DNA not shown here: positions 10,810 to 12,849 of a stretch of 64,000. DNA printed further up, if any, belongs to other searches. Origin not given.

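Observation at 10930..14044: Tandem pair of paralogous Gly/Ala-rich 'glycine-zipper' proteins of unknown function behind a 575-bp AT-rich leader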

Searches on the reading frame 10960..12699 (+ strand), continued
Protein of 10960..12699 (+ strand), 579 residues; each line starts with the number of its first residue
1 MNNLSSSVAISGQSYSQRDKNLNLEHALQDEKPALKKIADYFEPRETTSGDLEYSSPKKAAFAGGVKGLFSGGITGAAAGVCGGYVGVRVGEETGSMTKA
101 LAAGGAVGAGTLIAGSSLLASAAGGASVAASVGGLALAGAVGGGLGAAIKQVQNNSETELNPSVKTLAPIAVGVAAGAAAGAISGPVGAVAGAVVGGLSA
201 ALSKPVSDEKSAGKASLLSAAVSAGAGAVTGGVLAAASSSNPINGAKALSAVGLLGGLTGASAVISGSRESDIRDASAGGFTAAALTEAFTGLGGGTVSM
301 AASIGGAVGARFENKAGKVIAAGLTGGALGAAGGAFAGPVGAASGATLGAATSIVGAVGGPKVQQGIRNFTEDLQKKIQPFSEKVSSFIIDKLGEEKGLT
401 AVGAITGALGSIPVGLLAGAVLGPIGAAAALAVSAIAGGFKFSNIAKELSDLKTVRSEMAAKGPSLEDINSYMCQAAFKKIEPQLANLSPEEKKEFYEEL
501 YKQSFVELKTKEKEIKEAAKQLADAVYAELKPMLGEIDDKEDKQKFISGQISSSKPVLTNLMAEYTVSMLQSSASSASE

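Call 47: find_homologous_proteins(query=A2, max_evalue=0.00001)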
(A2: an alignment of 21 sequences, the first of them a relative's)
Query A2 (21 sequences) (330 aa, profile of the alignment): 26 proteins with E <= 0.00001 among 8000 candidates.
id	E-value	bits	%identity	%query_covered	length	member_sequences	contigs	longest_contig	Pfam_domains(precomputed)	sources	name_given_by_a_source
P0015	7.7e-115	402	100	100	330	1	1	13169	-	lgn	-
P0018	3.8e-113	396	48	92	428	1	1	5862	PF20721.3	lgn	-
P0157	8.8e-110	385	59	91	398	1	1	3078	-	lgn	-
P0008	1.0e-109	385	52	93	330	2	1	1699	-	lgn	-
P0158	1.2e-105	372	52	92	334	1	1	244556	-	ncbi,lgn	-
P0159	5.1e-105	370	58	97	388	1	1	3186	-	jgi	-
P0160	1.3e-104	368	52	87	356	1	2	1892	-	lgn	-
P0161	2.8e-104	367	51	92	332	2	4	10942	-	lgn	-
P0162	5.4e-104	366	66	92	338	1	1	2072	-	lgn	-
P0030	7.6e-104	366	49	72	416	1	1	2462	-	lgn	-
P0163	4.8e-103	363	51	96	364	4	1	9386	-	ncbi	-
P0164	7.8e-102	359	49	95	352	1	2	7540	-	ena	-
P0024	1.6e-91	325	40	77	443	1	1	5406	-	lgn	-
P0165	4.1e-84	301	44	87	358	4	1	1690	-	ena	-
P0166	8.4e-84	300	41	92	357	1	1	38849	-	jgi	-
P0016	8.7e-83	296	54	63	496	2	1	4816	-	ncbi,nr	ncbi:MAG: hypothetical protein HY319_31520 [Armatimonadetes bacterium]|nr:hypothetical protein [Arma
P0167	7.7e-81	290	42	84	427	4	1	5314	-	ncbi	-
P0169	7.5e-72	260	40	48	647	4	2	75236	-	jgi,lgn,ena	-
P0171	4.2e-50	189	30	68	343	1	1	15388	-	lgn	-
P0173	1.4e-49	187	28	68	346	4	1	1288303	-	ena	-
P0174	1.4e-48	184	33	12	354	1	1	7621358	-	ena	-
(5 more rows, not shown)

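Call 48: find_encoding_contigs(protein=P0158, flank=8000, max_places=2)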
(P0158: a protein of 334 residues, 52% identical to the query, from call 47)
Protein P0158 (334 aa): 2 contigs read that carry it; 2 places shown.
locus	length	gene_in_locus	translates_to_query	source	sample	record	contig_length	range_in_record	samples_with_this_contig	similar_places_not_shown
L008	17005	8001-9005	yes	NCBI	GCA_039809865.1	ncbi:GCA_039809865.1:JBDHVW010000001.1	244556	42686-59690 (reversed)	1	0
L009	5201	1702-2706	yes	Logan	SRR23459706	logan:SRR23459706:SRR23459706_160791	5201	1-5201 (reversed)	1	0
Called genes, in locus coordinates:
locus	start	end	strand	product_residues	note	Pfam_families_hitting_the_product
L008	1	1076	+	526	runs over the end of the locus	-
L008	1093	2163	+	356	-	-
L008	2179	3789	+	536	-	-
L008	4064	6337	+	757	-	-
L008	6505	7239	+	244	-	-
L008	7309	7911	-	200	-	-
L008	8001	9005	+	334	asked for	-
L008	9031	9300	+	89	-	-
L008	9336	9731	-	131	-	PF05239:PRC (weak)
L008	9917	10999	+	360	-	PF00437:T2SSE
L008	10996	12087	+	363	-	PF00437:T2SSE, PF13191:AAA_16 (faint), PF13173:AAA_14 (faint)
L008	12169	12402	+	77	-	-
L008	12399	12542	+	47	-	-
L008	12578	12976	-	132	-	-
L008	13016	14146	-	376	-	PF13428:TPR_14 (faint), PF14559:TPR_19 (faint), PF07721:TPR_4 (faint)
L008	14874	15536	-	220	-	PF02308:MgtC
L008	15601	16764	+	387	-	PF00682:HMGL-like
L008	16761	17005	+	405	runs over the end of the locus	PF00682:HMGL-like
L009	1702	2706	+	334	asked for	-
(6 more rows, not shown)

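Call 49: find_encoding_contigs(protein=P0174, flank=8000, max_places=2)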
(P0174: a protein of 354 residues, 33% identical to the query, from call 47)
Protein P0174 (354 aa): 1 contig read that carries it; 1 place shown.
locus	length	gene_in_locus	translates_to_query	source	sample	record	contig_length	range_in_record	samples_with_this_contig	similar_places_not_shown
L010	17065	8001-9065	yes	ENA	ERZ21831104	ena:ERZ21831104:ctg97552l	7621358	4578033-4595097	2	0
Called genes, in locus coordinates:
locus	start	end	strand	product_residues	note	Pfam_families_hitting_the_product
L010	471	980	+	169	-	-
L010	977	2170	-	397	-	PF03692:CxxCxxCC (faint)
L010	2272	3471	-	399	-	PF03692:CxxCxxCC (weak)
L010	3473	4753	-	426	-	PF03692:CxxCxxCC (faint)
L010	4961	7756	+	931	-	PF13360:PQQ_2, PF13570:Beta-prop_ACSF4, PF01011:PQQ (faint), PF20067:SSL_N (faint), PF13360:PQQ_2, PF25292:Beta-prop_CGLA (weak), PF13570:Beta-prop_ACSF4, PF13360:PQQ_2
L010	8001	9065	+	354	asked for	-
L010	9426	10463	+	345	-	PF24738:DUF7689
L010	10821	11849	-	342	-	PF00665:rve, PF13683:rve_3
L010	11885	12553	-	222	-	-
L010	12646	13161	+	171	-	PF13302:Acetyltransf_3, PF13420:Acetyltransf_4, PF00583:Acetyltransf_1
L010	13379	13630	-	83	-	-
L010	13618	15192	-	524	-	PF13360:PQQ_2 (faint)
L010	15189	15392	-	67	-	-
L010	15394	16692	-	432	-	-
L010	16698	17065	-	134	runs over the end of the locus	-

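Call 50: find_encoding_contigs(protein=P0173, flank=8000, max_places=2)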
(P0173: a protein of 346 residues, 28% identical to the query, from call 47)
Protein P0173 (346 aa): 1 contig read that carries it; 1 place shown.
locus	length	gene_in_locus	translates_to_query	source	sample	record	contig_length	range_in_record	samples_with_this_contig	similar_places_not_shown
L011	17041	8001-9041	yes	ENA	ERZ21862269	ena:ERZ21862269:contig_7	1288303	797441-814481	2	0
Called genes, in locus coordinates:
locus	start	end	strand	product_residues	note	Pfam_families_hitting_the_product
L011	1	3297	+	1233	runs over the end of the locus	PF13646:HEAT_2, PF13646:HEAT_2, PF13646:HEAT_2, PF03130:HEAT_PBS (weak), PF13646:HEAT_2, PF13646:HEAT_2, PF03130:HEAT_PBS (weak), PF13646:HEAT_2, +23 more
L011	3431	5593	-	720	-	PF02086:MethyltransfD12, PF22515:DUF6996, PF22518:DUF6997, PF23871:DUF7226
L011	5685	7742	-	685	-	PF00069:Pkinase, PF07714:PK_Tyr_Ser-Thr, PF03109:ABC1 (weak), PF00515:TPR_1 (weak), PF13432:TPR_16, PF00515:TPR_1 (weak), PF13414:TPR_11 (weak), PF00515:TPR_1 (weak), +14 more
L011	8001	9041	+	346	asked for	-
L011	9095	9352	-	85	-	PF00037:Fer4, PF12797:Fer4_2 (faint), PF13237:Fer4_10 (faint), PF12838:Fer4_7 (weak), PF13484:Fer4_16 (faint), PF12798:Fer4_3 (faint)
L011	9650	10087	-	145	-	PF02742:Fe_dep_repr_C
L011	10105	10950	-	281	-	PF07726:AAA_3, PF07728:AAA_5, PF00004:AAA, PF17863:AAA_lid_2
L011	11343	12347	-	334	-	PF00149:Metallophos (weak)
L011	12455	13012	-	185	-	PF01558:POR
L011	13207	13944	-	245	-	PF02775:TPP_enzyme_C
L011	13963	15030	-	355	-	PF01855:POR_N, PF17147:PFOR_II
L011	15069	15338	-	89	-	PF14697:Fer4_21 (faint), PF00037:Fer4 (weak), PF12797:Fer4_2 (weak), PF12837:Fer4_6 (weak), PF12838:Fer4_7, PF13187:Fer4_9, PF12797:Fer4_2 (weak), PF00037:Fer4, +9 more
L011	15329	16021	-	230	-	-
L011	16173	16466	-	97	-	PF00216:Bac_DNA_binding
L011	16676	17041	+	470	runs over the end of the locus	PF00675:Peptidase_M16, PF05193:Peptidase_M16_C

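Call 53: find_encoding_contigs(protein=P0169, flank=10000, max_places=2)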
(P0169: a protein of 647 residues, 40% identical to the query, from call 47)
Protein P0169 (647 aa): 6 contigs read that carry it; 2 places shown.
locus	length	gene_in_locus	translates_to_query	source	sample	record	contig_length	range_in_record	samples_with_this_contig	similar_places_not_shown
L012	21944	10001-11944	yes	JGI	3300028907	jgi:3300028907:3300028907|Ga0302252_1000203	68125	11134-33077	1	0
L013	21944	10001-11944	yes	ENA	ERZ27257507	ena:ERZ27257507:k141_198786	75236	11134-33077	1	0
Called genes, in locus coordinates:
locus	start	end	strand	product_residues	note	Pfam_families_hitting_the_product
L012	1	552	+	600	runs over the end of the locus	PF13203:DUF2201_N, PF09967:DUF2201 (weak)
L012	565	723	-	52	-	-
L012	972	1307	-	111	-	PF01909:NTP_transf_2, PF18765:Polbeta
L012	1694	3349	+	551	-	PF00485:PRK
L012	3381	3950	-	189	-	-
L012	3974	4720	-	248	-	-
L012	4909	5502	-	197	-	PF05724:TPMT (faint), PF13489:Methyltransf_23, PF13847:Methyltransf_31 (weak), PF08241:Methyltransf_11, PF08242:Methyltransf_12 (weak), PF13649:Methyltransf_25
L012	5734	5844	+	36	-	-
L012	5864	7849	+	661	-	PF00092:VWA, PF13519:VWA_2, PF13768:VWA_3, PF25524:RSLD_CPSF6 (faint), PF02146:SIR2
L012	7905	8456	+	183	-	PF00583:Acetyltransf_1, PF13673:Acetyltransf_10 (weak), PF13508:Acetyltransf_7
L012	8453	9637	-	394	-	PF05708:Peptidase_C92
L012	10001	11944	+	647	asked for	-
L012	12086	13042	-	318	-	-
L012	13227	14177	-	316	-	-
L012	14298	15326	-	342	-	-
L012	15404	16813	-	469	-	PF07690:MFS_1, PF12832:MFS_1_like (weak), PF00083:Sugar_tr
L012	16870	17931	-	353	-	-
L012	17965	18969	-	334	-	PF00092:VWA, PF25106:VWA_4 (weak)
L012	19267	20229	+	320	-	PF02353:CMAS, PF07021:MetW, PF13489:Methyltransf_23, PF08241:Methyltransf_11, PF08242:Methyltransf_12 (weak), PF13649:Methyltransf_25 (weak)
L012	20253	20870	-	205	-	PF03703:bPH_2, PF09851:SHOCT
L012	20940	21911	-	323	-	PF00990:GGDEF, PF00771:FHIPEP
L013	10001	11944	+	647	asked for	-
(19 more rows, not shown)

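Call 54: find_encoding_contigs(protein=P0166, flank=10000, max_places=2)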
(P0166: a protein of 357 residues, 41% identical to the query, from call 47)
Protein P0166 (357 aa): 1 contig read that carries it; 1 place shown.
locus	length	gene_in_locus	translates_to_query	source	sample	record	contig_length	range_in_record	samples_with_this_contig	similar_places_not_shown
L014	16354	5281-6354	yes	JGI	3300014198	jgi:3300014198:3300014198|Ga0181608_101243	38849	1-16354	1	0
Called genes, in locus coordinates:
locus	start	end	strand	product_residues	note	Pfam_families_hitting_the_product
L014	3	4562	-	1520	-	?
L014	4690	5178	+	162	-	-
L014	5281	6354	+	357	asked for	-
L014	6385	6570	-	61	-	PF02810:SEC-C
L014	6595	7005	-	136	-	-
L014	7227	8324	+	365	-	PF00437:T2SSE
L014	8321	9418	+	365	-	PF00437:T2SSE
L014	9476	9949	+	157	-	-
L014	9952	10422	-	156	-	-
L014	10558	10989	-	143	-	-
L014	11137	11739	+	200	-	-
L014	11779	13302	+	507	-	-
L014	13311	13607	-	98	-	PF03372:Exo_endo_phos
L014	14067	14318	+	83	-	-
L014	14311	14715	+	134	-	-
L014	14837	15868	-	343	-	PF01636:APH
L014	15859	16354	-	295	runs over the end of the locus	-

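Call 55: find_encoding_contigs(protein=P0015, flank=10000, max_places=1)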
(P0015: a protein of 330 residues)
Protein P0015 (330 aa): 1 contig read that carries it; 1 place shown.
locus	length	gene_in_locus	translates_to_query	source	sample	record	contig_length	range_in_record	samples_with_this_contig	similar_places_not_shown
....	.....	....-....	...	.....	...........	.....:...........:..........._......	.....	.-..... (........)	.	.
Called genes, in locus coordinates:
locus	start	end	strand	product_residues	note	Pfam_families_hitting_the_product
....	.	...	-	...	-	?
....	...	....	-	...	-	-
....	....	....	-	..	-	-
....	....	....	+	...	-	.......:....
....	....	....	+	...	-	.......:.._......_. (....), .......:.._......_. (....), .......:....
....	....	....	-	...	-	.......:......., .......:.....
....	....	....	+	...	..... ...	-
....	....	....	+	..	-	-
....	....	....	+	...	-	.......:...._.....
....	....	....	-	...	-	-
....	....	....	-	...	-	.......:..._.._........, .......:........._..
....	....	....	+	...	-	-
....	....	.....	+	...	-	-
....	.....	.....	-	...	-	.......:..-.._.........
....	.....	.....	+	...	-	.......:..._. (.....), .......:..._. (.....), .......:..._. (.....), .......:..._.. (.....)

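Call 56: find_encoding_contigs(protein=P0163, flank=10000, max_places=1)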
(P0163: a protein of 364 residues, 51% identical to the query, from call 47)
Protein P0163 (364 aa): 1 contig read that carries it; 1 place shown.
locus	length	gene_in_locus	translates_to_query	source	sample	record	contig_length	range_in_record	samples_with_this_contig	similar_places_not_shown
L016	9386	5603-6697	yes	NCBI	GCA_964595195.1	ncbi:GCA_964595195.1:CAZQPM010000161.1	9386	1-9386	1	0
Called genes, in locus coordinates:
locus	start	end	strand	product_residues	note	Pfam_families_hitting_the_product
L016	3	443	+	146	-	?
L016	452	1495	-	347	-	PF08240:ADH_N, PF00107:ADH_zinc_N, PF13602:ADH_zinc_N_2 (faint)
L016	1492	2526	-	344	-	PF08240:ADH_N, PF16912:Glu_dehyd_C, PF00107:ADH_zinc_N, PF13602:ADH_zinc_N_2 (weak)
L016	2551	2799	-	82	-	-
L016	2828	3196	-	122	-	-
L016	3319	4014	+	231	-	PF13472:Lipase_GDSL_2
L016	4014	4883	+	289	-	-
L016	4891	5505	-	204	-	-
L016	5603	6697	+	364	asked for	-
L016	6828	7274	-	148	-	-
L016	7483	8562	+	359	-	PF00437:T2SSE, PF13191:AAA_16 (faint), PF13401:AAA_22 (weak)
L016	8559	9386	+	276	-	?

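Call 57: find_encoding_contigs(protein=P0171, flank=10000, max_places=1)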
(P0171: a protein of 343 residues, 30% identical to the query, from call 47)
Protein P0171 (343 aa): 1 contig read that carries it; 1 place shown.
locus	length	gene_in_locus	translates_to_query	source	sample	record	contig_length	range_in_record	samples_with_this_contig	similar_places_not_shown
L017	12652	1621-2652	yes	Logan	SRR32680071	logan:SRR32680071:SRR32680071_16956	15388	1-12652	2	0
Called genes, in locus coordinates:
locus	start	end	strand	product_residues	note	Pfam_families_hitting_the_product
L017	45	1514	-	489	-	PF02133:Transp_cyt_pur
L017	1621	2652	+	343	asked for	-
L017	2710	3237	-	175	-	-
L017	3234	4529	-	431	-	PF01966:HD, PF19276:HD_assoc_2 (weak)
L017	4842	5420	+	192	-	PF07676:PD40 (faint)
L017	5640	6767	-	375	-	PF01544:CorA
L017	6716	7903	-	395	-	PF00155:Aminotran_1_2, PF00266:Aminotran_5, PF01041:DegT_DnrJ_EryC1 (weak), PF01053:Cys_Met_Meta_PP (weak)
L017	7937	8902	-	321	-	PF08240:ADH_N, PF00107:ADH_zinc_N, PF13602:ADH_zinc_N_2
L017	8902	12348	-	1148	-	PF07517:SecA_DEAD, PF01043:SecA_PP_bind, PF21090:P-loop_SecA, PF07516:SecA_SW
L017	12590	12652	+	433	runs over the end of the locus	PF12895:ANAPC3 (faint), PF00515:TPR_1 (faint), PF07719:TPR_2 (faint), PF13181:TPR_8 (faint), PF13414:TPR_11 (faint), PF13424:TPR_12 (faint), PF13432:TPR_16 (weak), PF14559:TPR_19, +2 more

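Call 60: search_protein_families(library=pfam, alignment_id=A2, max_evalue=0.1)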
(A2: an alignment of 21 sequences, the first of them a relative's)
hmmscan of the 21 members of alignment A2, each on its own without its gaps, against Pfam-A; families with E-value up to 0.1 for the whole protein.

A. member 1, P0015 (330 aa): 0 families

B. families by the number of members that match (of 21 scanned): 7 families
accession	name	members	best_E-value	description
PF13441.11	Gly-zipper_YMGG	3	0.0013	YMGG-like Gly-zipper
PF20721.2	C19orf12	2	2.2e-05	C19orf12-like protein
PF06897.17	DUF1269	1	0.0039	Protein of unknown function (DUF1269)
PF13436.11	Gly-zipper_OmpA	1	0.013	Glycine-zipper domain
PF05433.20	Rick_17kDa_Anti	1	0.013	Glycine zipper 2TM domain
PF00117.34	GATase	1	0.037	Glutamine amidotransferase class-I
PF10247.14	Romo1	1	0.081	Reactive mitochondrial oxygen species modulator 1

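Call 71: search_protein_families(library=phrogs, proteins=[window:10960-12699:+, P0015, L004:6911-7753:+], max_evalue=0.01)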
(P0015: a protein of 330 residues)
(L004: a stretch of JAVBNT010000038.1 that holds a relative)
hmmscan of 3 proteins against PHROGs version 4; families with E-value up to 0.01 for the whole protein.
window:10960-12699:+ (579 aa): 0 families

P0015 (330 aa): 0 families

L004:6911-7753:+ (280 aa): 0 families

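Call 72: search_protein_families(library=padloc, proteins=[window:10960-12699:+, P0015, L004:6911-7753:+], max_evalue=0.01)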
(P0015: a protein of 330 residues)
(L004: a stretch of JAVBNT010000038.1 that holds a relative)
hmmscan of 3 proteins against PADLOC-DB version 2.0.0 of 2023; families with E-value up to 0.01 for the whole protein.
window:10960-12699:+ (579 aa): 3 families
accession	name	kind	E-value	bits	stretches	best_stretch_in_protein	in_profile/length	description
PDLC03841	LeoBC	-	0.00085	16.5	1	363-526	409-564/601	-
PDLC02722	PbeC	-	0.0017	15.1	1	440-573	166-291/643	PbeC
PDLC04888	PDC-S06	-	0.0073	12.5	1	433-552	196-315/851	-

P0015 (330 aa): 0 families

L004:6911-7753:+ (280 aa): 1 family
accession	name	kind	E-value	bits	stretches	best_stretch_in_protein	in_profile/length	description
PDLC01928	CARF7--CARF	-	0.0098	13.4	1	211-275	126-190/278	-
